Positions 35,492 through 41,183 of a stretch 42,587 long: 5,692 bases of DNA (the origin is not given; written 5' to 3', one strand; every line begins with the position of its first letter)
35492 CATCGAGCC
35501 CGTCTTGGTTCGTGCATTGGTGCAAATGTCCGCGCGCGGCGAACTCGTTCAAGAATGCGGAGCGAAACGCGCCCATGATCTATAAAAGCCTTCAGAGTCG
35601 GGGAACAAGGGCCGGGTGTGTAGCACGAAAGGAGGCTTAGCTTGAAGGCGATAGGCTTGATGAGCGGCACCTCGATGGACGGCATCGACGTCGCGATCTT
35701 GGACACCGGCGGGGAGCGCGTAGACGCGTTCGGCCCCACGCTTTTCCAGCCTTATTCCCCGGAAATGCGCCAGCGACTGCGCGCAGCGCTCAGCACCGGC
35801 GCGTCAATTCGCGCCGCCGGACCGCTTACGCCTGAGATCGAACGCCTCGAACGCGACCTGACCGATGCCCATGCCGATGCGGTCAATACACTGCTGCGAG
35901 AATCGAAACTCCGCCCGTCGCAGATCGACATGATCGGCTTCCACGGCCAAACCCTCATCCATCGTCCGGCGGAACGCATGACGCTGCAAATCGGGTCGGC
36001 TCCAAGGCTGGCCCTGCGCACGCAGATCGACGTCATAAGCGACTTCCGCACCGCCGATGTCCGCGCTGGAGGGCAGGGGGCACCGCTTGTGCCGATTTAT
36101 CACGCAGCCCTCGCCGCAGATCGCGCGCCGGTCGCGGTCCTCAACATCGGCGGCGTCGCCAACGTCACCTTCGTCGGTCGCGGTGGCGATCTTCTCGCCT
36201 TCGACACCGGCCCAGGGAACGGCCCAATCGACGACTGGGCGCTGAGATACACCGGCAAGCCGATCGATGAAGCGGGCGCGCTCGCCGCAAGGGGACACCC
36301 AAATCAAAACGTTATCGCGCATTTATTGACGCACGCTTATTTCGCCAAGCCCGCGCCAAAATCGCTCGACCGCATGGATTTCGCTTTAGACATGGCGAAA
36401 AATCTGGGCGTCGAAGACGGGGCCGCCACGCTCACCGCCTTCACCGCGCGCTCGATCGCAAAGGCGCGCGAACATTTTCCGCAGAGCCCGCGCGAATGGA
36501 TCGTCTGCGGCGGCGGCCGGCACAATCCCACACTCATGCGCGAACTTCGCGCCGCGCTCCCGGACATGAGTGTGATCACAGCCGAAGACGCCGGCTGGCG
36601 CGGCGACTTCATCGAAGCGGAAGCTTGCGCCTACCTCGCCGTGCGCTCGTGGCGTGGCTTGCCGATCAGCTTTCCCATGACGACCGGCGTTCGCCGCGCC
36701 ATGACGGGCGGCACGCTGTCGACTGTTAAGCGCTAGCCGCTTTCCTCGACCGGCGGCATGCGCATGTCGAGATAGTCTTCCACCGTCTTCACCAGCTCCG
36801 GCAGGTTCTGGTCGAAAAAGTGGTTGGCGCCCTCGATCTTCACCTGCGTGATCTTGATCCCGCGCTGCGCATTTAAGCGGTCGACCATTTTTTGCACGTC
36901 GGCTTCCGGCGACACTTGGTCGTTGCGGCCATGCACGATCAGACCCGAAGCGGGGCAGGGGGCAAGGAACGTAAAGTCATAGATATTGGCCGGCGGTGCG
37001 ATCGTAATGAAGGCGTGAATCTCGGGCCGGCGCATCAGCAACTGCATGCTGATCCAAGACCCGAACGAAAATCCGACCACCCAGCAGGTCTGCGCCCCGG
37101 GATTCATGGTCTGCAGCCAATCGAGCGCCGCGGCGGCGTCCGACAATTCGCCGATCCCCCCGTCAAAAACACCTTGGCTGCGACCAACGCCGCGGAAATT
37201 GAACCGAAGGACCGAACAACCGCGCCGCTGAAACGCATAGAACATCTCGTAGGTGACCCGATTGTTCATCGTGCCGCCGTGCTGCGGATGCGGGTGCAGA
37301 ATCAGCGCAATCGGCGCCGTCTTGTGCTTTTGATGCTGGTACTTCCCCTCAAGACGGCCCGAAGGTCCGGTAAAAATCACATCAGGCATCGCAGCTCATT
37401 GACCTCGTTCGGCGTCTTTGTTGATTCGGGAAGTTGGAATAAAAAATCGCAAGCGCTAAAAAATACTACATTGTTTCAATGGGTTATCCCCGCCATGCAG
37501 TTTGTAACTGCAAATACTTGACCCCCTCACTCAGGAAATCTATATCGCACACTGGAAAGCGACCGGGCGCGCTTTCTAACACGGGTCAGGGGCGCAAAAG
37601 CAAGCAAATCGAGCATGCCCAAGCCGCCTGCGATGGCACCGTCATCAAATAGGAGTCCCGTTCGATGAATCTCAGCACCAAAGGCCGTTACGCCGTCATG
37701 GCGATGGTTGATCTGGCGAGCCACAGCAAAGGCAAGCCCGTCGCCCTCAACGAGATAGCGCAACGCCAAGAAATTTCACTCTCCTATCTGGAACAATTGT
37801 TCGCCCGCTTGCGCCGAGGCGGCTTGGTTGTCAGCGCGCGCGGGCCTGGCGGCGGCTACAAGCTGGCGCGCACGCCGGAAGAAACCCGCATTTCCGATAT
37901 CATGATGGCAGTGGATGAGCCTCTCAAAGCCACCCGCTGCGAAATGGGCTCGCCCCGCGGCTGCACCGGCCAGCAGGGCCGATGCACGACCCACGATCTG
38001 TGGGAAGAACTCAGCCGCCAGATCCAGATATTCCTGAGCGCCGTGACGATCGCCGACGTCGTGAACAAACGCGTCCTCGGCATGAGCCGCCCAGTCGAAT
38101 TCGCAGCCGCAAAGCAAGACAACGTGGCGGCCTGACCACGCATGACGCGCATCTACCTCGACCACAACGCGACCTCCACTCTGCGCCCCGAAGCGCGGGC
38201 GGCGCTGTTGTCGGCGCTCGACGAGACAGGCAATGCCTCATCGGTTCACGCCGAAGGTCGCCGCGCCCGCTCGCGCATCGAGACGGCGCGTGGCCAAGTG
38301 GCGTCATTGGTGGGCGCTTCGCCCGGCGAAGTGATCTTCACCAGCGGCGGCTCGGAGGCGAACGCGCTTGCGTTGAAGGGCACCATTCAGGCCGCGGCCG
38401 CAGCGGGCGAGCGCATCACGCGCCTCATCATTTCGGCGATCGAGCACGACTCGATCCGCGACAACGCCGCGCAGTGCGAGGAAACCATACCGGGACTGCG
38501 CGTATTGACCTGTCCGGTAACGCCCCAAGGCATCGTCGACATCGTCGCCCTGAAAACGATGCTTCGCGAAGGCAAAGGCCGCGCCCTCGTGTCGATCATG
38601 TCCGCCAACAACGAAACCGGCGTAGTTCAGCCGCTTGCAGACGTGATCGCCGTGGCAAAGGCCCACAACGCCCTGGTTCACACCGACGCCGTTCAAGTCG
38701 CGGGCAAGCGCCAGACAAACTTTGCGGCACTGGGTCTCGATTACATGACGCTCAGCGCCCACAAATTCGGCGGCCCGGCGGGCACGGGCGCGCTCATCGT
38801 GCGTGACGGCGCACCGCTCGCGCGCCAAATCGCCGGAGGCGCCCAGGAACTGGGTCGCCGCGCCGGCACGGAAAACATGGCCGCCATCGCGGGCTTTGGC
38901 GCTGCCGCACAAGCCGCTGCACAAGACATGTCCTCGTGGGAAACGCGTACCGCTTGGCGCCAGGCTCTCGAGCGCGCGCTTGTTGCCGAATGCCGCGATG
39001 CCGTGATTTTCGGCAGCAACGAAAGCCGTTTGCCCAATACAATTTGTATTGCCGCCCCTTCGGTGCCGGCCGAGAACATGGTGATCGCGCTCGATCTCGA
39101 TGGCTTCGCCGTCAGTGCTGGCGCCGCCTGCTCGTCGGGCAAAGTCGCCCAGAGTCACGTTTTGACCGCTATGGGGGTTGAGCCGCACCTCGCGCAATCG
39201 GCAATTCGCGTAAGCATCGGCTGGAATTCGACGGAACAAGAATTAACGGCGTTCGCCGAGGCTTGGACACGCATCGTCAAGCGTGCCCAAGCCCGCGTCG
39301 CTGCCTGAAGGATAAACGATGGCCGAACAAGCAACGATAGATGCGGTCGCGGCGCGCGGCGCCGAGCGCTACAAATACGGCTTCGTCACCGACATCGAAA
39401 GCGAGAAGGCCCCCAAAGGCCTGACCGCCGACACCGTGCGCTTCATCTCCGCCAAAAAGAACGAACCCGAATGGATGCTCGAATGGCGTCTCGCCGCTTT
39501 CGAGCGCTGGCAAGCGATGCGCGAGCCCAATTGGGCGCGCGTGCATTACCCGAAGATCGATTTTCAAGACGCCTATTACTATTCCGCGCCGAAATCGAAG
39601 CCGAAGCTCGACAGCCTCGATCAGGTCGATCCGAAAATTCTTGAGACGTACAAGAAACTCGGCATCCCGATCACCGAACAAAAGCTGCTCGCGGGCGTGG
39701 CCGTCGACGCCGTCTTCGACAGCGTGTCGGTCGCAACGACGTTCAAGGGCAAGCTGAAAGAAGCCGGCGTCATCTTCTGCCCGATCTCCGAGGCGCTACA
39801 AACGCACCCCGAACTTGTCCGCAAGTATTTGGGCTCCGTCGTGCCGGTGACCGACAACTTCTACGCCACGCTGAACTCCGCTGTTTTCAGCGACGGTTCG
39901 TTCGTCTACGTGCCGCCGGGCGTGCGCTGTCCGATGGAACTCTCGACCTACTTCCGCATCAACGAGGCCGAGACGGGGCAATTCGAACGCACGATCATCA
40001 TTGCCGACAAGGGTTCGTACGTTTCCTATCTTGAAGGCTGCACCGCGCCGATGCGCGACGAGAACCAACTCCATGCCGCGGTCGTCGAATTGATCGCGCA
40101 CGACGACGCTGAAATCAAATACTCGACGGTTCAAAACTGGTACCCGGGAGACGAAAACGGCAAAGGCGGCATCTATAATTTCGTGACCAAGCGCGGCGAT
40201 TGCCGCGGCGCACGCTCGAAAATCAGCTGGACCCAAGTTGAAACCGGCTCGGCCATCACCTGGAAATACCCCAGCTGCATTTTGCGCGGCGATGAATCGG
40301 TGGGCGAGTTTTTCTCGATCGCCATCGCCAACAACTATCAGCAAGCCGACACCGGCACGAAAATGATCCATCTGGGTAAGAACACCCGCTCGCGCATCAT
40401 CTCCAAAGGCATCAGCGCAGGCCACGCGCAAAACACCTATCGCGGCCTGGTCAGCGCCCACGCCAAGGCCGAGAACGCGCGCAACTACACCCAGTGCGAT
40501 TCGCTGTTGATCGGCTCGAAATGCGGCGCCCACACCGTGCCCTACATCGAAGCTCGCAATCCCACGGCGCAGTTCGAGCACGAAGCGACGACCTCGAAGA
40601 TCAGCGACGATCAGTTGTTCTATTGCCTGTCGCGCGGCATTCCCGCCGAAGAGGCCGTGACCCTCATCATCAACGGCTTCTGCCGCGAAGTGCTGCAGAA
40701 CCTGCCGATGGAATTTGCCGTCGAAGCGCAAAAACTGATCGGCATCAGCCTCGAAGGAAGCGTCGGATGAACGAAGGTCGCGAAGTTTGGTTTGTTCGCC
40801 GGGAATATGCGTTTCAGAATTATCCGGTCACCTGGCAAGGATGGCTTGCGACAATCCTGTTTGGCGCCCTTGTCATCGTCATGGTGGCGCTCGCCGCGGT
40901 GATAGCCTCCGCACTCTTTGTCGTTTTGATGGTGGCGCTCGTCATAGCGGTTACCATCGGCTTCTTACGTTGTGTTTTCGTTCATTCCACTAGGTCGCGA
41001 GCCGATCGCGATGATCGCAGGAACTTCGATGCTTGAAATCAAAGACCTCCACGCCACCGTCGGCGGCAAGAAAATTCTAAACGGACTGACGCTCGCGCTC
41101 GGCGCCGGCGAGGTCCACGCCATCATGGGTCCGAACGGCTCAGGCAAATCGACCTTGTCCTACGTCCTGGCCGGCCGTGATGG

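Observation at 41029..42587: sufC reads straight into sufD: in-frame SufC-SufD fusion missing the SufC C-terminus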

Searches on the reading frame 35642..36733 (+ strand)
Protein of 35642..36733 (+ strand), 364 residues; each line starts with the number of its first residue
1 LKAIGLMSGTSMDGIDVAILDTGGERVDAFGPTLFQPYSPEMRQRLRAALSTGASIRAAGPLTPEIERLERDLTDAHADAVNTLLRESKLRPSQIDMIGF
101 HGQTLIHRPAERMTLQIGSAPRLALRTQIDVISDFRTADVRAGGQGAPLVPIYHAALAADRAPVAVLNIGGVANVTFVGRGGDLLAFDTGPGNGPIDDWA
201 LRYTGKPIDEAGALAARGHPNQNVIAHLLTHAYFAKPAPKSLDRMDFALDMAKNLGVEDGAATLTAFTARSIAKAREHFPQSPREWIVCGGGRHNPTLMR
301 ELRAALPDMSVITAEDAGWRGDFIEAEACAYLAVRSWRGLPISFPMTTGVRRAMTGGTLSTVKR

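Call 37: search_protein_families(library=pfam, proteins=[window:35642-36733:+], max_evalue=0.001)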
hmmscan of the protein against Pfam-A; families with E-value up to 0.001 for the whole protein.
window:35642-36733:+ (364 aa): 1 family
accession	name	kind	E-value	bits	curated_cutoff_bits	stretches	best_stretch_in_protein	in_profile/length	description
PF03702.20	AnmK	-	6.5e-95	318.7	24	1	2-358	2-363/367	Anhydro-N-acetylmuramic acid kinase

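Call 54: find_encoding_contigs(protein=window:35642-36733:+, flank=10000, max_places=10)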
Protein window:35642-36733:+ (364 aa): 1 contig read that carries it; 1 place shown.
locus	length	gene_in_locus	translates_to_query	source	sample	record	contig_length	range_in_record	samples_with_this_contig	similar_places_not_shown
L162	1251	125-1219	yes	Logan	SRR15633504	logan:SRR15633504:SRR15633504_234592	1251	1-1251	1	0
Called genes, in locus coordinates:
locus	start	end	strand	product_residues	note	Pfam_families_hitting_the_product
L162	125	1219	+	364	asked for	PF03702:AnmK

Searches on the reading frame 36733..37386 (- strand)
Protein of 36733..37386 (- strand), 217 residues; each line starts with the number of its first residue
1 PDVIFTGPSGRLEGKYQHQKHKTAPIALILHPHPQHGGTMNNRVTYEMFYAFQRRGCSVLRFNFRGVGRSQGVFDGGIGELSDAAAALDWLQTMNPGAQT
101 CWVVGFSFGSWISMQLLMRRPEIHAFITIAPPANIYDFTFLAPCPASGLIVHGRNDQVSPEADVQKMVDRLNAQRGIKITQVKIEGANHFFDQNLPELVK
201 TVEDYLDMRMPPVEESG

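Call 37: search_protein_families(library=pfam, proteins=[window:36733-37386:-], max_evalue=0.001)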
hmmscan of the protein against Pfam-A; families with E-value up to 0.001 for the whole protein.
window:36733-37386:- (217 aa): 6 families
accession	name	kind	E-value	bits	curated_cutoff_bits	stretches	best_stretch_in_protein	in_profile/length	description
PF00561.26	Abhydrolase_1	-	9e-13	48.9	25.8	1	36-134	7-107/245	alpha/beta hydrolase fold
PF12146.15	Hydrolase_4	-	3.8e-12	46.5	27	1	36-134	11-112/239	Serine aminopeptidase, S33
PF02129.25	Peptidase_S15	-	1.7e-10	41.5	23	1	24-137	17-134/262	X-Pro dipeptidyl-peptidase (S15 family)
PF12697.13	Abhydrolase_6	-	6.9e-08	33.9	26.3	1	36-133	5-96/217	Alpha/beta hydrolase family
PF00326.27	Peptidase_S9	-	4.3e-06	26.8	22.6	0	148-206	147-206/213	Prolyl oligopeptidase family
PF01738.24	DLH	-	2.8e-05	24.2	21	1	82-197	79-194/217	Dienelactone hydrolase family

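Call 53: find_encoding_contigs(protein=window:36733-37386:-, flank=10000, max_places=10)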
Protein window:36733-37386:- (217 aa): no gene with exactly this product is on record in the collection.

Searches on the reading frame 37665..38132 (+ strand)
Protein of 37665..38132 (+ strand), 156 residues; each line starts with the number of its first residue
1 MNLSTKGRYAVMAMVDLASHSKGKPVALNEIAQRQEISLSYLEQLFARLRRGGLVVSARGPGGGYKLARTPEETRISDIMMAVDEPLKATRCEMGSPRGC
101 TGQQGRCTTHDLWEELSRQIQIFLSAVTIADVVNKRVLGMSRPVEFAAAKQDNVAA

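Call 37: search_protein_families(library=pfam, proteins=[window:37665-38132:+], max_evalue=0.001)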
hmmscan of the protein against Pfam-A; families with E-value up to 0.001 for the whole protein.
window:37665-38132:+ (156 aa): 2 families
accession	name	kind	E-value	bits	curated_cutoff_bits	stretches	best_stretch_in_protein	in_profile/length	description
PF02082.26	Rrf2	-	6.3e-40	136.8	30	1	3-134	1-131/132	Iron-dependent Transcriptional regulator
PF03444.21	HrcA_DNA-bdg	-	0.00048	20.2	21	1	3-66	2-64/79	Winged helix-turn-helix transcription repressor, HrcA DNA-binding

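Call 45: find_encoding_contigs(protein=window:37665-38132:+, flank=10000, max_places=10)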
Protein window:37665-38132:+ (156 aa): 1 contig read that carries it; 1 place shown.
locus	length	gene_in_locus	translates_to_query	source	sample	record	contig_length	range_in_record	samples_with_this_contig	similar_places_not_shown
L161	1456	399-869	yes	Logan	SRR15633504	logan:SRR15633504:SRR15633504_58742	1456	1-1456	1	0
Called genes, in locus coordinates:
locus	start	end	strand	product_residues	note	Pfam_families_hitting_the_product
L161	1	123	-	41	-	?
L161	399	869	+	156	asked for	PF02082:Rrf2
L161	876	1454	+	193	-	?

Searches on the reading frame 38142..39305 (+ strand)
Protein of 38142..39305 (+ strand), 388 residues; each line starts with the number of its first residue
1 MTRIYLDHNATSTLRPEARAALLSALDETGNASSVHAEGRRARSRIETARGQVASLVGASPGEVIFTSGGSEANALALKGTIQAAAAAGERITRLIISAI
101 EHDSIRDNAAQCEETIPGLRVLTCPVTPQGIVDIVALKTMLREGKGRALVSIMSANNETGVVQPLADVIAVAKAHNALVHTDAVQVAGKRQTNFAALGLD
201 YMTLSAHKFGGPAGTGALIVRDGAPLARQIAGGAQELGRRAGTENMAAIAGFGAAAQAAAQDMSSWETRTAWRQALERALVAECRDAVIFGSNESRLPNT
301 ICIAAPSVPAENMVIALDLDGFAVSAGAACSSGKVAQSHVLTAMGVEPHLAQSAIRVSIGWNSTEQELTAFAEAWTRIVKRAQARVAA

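Call 37: search_protein_families(library=pfam, proteins=[window:38142-39305:+], max_evalue=0.001)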
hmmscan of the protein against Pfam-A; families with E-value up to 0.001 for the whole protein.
window:38142-39305:+ (388 aa): 1 family
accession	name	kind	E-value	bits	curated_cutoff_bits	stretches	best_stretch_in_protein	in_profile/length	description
PF00266.25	Aminotran_5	-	7.3e-58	196.7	21.5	1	4-371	1-371/371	Aminotransferase class-V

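Call 46: find_encoding_contigs(protein=window:38142-39305:+, flank=10000, max_places=10)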
Protein window:38142-39305:+ (388 aa): no gene with exactly this product is on record in the collection.

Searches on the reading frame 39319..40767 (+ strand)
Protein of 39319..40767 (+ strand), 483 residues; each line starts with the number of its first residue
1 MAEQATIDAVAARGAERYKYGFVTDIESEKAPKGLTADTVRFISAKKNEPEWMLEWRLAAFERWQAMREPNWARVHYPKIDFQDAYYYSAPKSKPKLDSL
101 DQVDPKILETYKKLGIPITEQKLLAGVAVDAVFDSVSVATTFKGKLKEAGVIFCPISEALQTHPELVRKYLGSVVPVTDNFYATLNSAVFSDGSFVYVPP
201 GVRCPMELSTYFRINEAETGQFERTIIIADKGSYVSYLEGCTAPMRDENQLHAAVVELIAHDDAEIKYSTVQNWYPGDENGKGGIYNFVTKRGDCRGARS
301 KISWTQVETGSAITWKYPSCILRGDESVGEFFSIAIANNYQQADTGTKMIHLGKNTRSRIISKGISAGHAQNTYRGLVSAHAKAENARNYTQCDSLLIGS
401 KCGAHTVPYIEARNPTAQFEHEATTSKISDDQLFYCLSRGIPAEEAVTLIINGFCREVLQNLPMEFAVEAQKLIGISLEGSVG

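Call 9: find_encoding_contigs(protein=window:39319-40767:+, flank=10000, max_places=10)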
Protein window:39319-40767:+ (483 aa): no gene with exactly this product is on record in the collection.

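Call 37: search_protein_families(library=pfam, proteins=[window:39319-40767:+], max_evalue=0.001)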
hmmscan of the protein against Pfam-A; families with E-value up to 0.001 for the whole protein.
window:39319-40767:+ (483 aa): 2 families
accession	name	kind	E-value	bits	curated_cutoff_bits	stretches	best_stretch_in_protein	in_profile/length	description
PF01458.23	SUFBD_core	-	4.1e-78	262.5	27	1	212-454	1-232/232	SUF system FeS cluster assembly, SufBD core domain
PF19295.5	SufBD_N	-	2.2e-10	40.9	23.5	1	50-204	23-166/172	SufBD protein N-terminal region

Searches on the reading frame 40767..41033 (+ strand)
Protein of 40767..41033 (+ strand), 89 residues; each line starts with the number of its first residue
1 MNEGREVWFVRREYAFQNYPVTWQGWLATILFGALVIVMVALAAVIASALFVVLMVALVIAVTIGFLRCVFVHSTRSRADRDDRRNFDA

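Call 37: search_protein_families(library=pfam, proteins=[window:40770-41033:+], max_evalue=0.001)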
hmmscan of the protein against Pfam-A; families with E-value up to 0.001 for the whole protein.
window:40770-41033:+ (88 aa): 1 family
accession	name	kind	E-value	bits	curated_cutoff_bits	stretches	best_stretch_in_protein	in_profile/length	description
PF04610.19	TrbL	-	0.00097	19.4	25.9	1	15-70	87-142/215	TrbL/VirB6 plasmid conjugal transfer protein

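Call 49: find_encoding_contigs(protein=window:40767-41033:+, flank=10000, max_places=10)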
Protein window:40767-41033:+ (89 aa): no gene with exactly this product is on record in the collection.
